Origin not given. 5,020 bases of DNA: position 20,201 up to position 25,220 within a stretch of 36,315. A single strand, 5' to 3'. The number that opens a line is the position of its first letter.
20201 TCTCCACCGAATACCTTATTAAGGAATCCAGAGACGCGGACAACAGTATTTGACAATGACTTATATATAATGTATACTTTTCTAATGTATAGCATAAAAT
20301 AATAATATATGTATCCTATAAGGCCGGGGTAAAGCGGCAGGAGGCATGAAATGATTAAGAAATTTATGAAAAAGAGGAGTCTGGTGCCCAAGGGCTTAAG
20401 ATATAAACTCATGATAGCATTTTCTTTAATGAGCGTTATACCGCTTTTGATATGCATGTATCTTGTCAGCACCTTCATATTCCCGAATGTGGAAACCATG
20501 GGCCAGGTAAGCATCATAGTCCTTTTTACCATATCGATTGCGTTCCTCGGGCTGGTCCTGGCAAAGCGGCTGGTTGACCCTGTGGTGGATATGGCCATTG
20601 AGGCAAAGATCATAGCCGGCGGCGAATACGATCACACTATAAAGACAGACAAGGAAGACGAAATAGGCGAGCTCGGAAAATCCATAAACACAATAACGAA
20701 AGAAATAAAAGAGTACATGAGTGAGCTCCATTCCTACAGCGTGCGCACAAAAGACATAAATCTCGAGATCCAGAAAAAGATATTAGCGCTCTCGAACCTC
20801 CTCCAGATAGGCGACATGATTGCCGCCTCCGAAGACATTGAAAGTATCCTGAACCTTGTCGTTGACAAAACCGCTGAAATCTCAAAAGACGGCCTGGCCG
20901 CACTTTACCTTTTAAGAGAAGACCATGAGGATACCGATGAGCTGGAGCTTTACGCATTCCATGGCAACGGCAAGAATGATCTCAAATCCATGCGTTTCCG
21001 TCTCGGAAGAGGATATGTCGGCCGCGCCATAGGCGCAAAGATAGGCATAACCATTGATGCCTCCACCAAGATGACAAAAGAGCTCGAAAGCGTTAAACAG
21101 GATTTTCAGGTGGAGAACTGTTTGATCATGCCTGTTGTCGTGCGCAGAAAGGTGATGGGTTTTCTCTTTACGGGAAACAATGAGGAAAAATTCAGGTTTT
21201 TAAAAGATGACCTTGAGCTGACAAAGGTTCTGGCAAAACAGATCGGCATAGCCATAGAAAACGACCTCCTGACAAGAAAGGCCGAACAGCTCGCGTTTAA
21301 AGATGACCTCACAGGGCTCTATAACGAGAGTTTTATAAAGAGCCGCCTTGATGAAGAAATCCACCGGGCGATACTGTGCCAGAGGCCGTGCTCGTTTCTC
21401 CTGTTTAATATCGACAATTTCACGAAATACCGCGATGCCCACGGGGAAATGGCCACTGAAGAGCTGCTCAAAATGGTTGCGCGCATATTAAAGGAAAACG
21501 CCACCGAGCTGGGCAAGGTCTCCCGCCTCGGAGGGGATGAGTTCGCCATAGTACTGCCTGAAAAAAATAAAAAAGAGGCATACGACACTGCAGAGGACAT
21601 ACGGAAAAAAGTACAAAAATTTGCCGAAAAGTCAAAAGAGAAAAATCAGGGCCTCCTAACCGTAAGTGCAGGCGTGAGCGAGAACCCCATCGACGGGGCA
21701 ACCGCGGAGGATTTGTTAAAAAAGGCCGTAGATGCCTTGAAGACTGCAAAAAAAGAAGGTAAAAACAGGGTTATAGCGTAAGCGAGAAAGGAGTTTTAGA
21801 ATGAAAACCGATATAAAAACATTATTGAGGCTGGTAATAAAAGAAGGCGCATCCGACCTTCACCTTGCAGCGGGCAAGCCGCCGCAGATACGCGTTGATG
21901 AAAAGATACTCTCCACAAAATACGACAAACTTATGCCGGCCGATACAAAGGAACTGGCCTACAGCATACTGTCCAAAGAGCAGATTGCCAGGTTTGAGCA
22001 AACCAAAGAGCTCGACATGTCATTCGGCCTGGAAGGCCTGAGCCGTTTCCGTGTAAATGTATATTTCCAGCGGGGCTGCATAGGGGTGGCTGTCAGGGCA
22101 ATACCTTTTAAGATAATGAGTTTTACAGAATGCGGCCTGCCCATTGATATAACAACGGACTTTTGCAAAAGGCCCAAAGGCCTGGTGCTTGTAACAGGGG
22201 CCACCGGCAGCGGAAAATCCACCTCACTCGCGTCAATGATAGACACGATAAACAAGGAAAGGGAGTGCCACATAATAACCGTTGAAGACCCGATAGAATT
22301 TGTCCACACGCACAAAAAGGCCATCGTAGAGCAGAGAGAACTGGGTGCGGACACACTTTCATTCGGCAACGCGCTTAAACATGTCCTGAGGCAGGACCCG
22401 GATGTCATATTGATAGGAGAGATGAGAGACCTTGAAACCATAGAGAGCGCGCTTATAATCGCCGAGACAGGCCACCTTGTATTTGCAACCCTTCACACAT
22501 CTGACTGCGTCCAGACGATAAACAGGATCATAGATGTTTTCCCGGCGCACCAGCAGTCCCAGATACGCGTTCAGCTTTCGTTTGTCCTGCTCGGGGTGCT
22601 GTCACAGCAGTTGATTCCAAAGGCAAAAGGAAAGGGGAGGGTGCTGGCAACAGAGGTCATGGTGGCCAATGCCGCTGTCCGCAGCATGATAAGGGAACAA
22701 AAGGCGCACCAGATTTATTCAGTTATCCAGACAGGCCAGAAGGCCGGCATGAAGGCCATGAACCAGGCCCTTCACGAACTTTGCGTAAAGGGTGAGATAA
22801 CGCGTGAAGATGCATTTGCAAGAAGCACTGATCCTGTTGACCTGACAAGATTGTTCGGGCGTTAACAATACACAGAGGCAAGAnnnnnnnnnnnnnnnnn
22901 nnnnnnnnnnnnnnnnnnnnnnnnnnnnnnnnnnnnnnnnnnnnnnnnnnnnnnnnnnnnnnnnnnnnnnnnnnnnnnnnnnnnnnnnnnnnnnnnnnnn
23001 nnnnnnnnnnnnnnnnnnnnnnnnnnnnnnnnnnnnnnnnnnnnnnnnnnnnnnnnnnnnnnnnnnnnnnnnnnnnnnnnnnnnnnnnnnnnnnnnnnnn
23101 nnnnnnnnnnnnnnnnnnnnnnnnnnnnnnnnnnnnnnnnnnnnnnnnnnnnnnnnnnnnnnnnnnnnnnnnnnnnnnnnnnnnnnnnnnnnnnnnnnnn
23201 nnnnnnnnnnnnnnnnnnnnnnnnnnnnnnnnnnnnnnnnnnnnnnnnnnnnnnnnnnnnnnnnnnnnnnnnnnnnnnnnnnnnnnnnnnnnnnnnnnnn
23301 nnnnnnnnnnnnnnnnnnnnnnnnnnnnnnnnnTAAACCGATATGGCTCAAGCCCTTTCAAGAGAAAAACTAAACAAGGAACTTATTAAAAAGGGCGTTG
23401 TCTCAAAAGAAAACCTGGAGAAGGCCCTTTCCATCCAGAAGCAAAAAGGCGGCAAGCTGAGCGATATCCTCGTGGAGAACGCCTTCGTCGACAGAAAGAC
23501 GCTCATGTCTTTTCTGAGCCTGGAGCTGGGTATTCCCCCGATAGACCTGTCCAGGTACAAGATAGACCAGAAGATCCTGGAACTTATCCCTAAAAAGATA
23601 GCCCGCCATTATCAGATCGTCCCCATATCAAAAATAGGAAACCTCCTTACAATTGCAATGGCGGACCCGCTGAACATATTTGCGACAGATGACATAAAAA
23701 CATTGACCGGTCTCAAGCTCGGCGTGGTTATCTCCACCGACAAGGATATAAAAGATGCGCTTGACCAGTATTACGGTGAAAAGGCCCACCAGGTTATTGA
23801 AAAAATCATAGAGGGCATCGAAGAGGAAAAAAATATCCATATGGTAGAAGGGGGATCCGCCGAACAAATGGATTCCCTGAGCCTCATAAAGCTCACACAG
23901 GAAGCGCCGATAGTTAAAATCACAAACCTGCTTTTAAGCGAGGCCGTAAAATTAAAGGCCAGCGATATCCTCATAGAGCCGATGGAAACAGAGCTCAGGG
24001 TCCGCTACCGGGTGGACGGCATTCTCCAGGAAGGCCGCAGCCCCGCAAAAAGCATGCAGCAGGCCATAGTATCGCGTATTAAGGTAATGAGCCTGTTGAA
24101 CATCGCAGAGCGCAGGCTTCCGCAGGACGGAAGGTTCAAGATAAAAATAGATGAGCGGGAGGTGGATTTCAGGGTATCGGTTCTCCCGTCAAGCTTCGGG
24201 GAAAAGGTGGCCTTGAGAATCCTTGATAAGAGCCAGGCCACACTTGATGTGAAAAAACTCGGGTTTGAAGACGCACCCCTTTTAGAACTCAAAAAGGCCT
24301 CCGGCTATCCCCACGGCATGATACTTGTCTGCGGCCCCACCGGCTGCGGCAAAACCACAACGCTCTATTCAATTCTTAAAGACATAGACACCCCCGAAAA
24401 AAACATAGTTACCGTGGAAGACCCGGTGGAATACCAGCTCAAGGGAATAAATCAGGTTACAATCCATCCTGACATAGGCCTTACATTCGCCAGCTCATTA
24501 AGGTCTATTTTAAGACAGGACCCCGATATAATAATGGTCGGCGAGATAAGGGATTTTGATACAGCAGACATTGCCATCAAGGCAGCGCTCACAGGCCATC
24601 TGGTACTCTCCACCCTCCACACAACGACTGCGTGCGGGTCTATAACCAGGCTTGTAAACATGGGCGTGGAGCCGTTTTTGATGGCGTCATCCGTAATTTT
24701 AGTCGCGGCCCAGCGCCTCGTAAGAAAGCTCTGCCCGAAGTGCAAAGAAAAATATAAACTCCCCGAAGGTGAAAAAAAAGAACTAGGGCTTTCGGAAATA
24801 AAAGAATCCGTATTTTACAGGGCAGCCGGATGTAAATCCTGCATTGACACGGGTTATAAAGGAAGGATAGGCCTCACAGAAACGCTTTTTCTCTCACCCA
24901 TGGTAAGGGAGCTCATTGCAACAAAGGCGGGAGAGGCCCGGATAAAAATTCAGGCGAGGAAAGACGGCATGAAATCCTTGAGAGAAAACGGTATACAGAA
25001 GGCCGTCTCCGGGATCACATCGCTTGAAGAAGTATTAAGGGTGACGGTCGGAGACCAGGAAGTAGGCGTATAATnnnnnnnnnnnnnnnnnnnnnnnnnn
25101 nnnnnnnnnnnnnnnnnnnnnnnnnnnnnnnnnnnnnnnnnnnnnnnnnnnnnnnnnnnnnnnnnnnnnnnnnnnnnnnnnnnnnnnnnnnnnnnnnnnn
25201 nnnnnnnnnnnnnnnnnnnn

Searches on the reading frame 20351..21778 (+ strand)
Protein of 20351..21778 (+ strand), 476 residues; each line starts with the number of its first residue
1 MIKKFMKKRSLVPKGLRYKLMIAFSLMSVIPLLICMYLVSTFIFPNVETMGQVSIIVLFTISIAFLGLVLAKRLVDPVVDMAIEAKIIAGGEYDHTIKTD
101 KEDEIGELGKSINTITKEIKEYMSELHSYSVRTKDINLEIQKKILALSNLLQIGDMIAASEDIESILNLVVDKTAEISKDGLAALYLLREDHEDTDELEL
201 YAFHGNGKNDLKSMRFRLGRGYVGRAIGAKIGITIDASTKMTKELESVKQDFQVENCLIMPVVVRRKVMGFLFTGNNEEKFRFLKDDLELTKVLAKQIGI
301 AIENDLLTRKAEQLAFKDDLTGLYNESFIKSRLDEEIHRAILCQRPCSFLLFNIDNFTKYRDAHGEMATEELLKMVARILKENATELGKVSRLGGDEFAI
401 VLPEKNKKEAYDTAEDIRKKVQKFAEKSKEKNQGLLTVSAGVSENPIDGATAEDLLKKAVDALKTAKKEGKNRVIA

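Call 3: search_protein_families(library=pfam, proteins=[window:20351-21778:+], max_evalue=0.01)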
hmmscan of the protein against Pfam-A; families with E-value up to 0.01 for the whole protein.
window:20351-21778:+ (476 aa): 7 families
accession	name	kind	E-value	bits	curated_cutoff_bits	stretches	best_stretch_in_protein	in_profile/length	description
PF00990.26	GGDEF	-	2e-36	125.6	23.8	1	316-473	2-161/161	Diguanylate cyclase, GGDEF domain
PF13185.12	GAF_2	-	4.5e-12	46.8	28.6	1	161-303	2-136/136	GAF domain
PF01590.32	GAF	-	3.2e-11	44.3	22.4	1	162-302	1-133/133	GAF domain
PF13492.12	GAF_3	-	6.1e-09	36.8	27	1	163-304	2-129/129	GAF domain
PF00672.30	HAMP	-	5.8e-08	33.4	25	1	69-119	1-51/53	HAMP domain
PF24898.2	GGDEF_GdpP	-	0.00042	21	30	1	353-472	2-114/126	Cyclic-di-AMP phosphodiesterase GdpP-like, GGDEF domain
PF05164.18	ZapA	-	0.0097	16.6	23.8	0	393-438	5-50/88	Cell division protein ZapA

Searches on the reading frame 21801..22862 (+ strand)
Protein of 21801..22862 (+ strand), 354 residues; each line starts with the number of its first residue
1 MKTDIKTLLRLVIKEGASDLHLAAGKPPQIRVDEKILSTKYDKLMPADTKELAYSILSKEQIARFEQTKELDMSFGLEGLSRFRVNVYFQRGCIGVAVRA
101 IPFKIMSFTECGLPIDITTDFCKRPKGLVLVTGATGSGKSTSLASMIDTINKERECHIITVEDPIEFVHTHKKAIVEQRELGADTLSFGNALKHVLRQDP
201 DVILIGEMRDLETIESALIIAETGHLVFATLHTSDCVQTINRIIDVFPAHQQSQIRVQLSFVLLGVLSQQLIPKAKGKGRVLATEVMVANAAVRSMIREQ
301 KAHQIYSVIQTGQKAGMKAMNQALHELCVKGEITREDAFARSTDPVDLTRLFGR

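Call 3: search_protein_families(library=pfam, proteins=[window:21801-22862:+], max_evalue=0.01)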
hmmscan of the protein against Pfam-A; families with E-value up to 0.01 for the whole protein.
window:21801-22862:+ (354 aa): 13 families
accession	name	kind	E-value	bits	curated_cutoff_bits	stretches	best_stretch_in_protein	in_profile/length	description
PF00437.27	T2SSE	-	5.4e-45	154.1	24.9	1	4-294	11-327/370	Type II/IV secretion system protein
PF13401.12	AAA_22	-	2.6e-05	25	27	1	125-211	4-96/130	AAA domain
PF25199.1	nSTAND_NTPase5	-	0.00042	20.6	34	1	124-171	39-86/145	Novel STAND NTPase 5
PF01580.24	FtsK_SpoIIIE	-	0.00045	20.2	24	1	118-147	32-60/221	FtsK/SpoIIIE family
PF00265.24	TK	-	0.00099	19.4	20.6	1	128-234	3-114/176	Thymidine kinase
PF13173.12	AAA_14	-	0.0019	18.6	27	1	128-177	4-56/129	AAA domain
PF13191.12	AAA_16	-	0.002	19.1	32.6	1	124-159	23-54/167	AAA ATPase domain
PF13555.12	AAA_29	-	0.0022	18.2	27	1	124-143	20-39/61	P-loop containing region of AAA domain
PF13604.12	AAA_30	-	0.0027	17.9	27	1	119-219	11-93/191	AAA domain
PF10236.15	DAP3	-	0.0042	16.8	23.1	1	127-178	24-74/311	Mitochondrial ribosomal death-associated protein 3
PF10412.15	TrwB_AAD_bind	-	0.0044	16.4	20.5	0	129-159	18-48/387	Type IV secretion-system coupling protein DNA-binding domain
PF01935.23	DUF87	-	0.0053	17.3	23.2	0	130-159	27-56/220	Helicase HerA, central domain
PF13476.12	AAA_23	-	0.0073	17.4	27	0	118-143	14-36/201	AAA domain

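Call 4: search_protein_families(library=ncbifam, proteins=[window:21801-22862:+], max_evalue=0.01)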
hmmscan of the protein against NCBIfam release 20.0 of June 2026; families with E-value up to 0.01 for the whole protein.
window:21801-22862:+ (354 aa): 18 families
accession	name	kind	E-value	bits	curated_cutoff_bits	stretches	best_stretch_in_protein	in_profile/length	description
TIGR01420.1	pilT_fam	subfamily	1.8e-145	484.5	319.1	1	5-345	2-341/343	PilT/PilU family type 4a pilus ATPase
TIGR02525.1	plasmid_TraJ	equivalog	3.5e-40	138.1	368.3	1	74-337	91-362/372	plasmid transfer ATPase TraJ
TIGR02533.1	type_II_gspE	equivalog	1.7e-39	135.8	630.25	1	121-246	238-359/486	type II secretion system ATPase GspE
TIGR02538.1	type_IV_pilB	equivalog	2.4e-39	135.4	675.65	1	122-246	312-432/564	type IV-A pilus assembly ATPase PilB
TIGR02524.1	dot_icm_DotB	equivalog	4.9e-39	134.5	463.3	1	5-311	6-323/358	Dot/Icm type IV secretion system ATPase DotB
NF041000.1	ATPase_ComGA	equivalog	2e-35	122.1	300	1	117-273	119-266/267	competence type IV pilus ATPase ComGA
NF007755.0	PRK10436.1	equivalog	9.7e-35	120.1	617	1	5-287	89-370/465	type II secretion system protein GspE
NF053534.1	T4PilAsmATPsTfpB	equivalog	2e-33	115.6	850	1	120-272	330-472/584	type IV pilus assembly ATPase TfpB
NF058587.1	archaellum_moto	equivalog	2.1e-16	59.8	550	1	129-243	278-393/527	archaellum flagellar ATPase motor FlaI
TIGR02788.1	VirB11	equivalog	3.5e-14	52.5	249.95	1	128-251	146-270/308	P-type DNA transfer ATPase VirB11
TIGR02782.1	TrbB_P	equivalog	8.1e-13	48.3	304.55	1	129-256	139-265/303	P-type conjugative transfer ATPase TrbB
TIGR03819.1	heli_sec_ATPase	hypoth_equivalog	1.3e-12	47.6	373.15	1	129-238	181-292/340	TadA family conjugal transfer-associated ATPase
NF010425.0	PRK13851.1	equivalog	1.2e-11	44.2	461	1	122-248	158-285/344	type IV secretion system protein VirB11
NF010469.0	PRK13894.1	subfamily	5.4e-11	42.4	508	1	128-253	151-274/320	conjugal transfer ATPase TrbB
NF053672.1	bindosome_BasE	exception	1.1e-09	37.5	1000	1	128-259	272-404/512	bindosome assembly system ATPase subunit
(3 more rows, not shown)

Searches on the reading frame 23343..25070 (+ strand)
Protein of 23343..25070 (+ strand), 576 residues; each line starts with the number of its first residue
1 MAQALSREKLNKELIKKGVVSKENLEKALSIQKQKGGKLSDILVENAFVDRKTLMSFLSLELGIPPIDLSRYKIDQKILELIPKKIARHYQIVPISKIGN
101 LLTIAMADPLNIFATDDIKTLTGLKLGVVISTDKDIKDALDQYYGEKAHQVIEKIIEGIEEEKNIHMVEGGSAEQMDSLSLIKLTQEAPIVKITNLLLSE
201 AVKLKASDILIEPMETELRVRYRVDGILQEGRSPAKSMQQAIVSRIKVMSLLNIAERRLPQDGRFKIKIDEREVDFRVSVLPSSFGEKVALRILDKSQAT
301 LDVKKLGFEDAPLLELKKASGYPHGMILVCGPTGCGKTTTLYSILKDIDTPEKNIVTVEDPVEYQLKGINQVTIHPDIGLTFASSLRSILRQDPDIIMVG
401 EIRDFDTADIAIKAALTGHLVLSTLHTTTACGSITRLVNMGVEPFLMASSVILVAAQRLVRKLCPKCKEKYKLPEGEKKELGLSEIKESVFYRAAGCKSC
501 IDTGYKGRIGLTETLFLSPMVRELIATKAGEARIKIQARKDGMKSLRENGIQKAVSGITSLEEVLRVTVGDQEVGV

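Call 3: search_protein_families(library=pfam, proteins=[window:23343-25070:+], max_evalue=0.01)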
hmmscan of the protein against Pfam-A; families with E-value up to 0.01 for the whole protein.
window:23343-25070:+ (576 aa): 7 families
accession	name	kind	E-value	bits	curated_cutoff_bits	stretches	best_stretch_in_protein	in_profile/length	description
PF00437.27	T2SSE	-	1.1e-139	465.7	24.9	1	185-566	3-370/370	Type II/IV secretion system protein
PF05157.20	MshEN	-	1.6e-22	79.8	23.1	1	62-147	1-87/90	MshEN domain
PF13401.12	AAA_22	-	0.001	19.8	27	1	324-367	5-48/130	AAA domain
PF03215.21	Rad17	-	0.0011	19.4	23.8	1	323-346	44-67/186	Rad17 P-loop domain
PF13191.12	AAA_16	-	0.0023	18.9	32.6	1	317-391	18-83/167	AAA ATPase domain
PF20720.3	nSTAND3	-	0.0037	17.4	27.2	0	324-363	17-56/155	Novel STAND NTPase 3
PF00004.35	AAA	-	0.0096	16.8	21.2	0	327-351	1-25/131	ATPase family associated with various cellular activities (AAA)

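Call 4: search_protein_families(library=ncbifam, proteins=[window:23343-25070:+], max_evalue=0.01)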
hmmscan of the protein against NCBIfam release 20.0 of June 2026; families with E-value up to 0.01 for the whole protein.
window:23343-25070:+ (576 aa): 23 families
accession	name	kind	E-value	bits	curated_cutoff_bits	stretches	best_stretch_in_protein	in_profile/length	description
TIGR02538.1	type_IV_pilB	equivalog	5.3e-198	659.2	675.65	1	9-569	1-563/564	type IV-A pilus assembly ATPase PilB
TIGR02533.1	type_II_gspE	equivalog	1.3e-182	607.8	630.25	1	81-568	3-486/486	type II secretion system ATPase GspE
NF007755.0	PRK10436.1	equivalog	6.4e-139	463.6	617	1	85-569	12-460/465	type II secretion system protein GspE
NF053534.1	T4PilAsmATPsTfpB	equivalog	1.2e-136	456.5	850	1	30-568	44-582/584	type IV pilus assembly ATPase TfpB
NF041000.1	ATPase_ComGA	equivalog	2.3e-73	246.5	300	1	197-461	3-266/267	competence type IV pilus ATPase ComGA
TIGR01420.1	pilT_fam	subfamily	3.5e-50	171.2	319.1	1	197-441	5-243/343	PilT/PilU family type 4a pilus ATPase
TIGR02525.1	plasmid_TraJ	equivalog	2.3e-28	99.2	368.3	1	289-440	120-272/372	plasmid transfer ATPase TraJ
TIGR02524.1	dot_icm_DotB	equivalog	1.6e-19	70.4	463.3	1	324-440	134-259/358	Dot/Icm type IV secretion system ATPase DotB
TIGR02782.1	TrbB_P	equivalog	7.8e-17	61.5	304.55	1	326-443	138-258/303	P-type conjugative transfer ATPase TrbB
NF058587.1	archaellum_moto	equivalog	5.6e-16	58.4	550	1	327-439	278-395/527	archaellum flagellar ATPase motor FlaI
NF010407.0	PRK13833.1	subfamily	1.4e-15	57.5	499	1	327-443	147-265/323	conjugal transfer protein TrbB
NF008411.1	PRK11234.1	equivalog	1.4e-14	53.5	1170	1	8-162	482-636/723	cyclic di-3',5'-guanylate-activated glycosyltransferase NfrB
NF010469.0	PRK13894.1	subfamily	1.6e-14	54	508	1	324-438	149-265/320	conjugal transfer ATPase TrbB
TIGR02788.1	VirB11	equivalog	4.3e-14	52.3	249.95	1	326-441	146-266/308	P-type DNA transfer ATPase VirB11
NF012033.0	PRK15489.1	equivalog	7.3e-13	47.6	537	1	6-148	489-631/703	glycosyl transferase family protein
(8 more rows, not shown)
